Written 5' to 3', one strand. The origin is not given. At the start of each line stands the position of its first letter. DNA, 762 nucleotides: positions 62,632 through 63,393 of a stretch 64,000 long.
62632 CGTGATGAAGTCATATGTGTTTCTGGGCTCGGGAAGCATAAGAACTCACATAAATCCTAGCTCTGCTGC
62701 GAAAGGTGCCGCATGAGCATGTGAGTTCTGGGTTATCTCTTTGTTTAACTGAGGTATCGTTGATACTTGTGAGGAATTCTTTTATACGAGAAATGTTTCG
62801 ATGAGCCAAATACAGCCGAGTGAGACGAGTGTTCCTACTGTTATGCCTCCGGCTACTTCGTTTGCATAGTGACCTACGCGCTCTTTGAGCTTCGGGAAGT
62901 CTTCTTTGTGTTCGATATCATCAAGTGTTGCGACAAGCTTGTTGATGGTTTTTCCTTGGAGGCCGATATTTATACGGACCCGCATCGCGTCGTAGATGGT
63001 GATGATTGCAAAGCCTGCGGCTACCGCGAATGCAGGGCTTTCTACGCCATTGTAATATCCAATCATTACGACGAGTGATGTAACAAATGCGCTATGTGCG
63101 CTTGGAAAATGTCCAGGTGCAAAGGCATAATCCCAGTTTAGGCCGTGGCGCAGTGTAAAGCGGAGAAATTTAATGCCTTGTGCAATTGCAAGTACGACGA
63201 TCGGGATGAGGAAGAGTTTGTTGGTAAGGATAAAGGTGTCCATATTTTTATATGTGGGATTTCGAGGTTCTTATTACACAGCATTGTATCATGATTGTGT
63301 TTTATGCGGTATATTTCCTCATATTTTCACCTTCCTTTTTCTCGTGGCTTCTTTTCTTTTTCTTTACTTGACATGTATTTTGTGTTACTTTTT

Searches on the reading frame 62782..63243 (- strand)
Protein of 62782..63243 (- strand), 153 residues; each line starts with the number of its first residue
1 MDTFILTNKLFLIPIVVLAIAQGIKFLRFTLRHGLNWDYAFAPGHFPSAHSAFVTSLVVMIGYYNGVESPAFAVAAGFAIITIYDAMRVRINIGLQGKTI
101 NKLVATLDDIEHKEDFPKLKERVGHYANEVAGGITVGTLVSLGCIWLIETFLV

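Call 60: search_protein_families(library=pfam, proteins=[window:62782-63243:-], max_evalue=0.00001)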
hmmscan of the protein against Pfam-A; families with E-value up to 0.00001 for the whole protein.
window:62782-63243:- (153 aa): 1 family
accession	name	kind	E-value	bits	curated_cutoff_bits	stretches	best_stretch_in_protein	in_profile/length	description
PF02681.20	DUF212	-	6e-33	114.2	26.5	1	7-140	2-126/126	Divergent PAP2 family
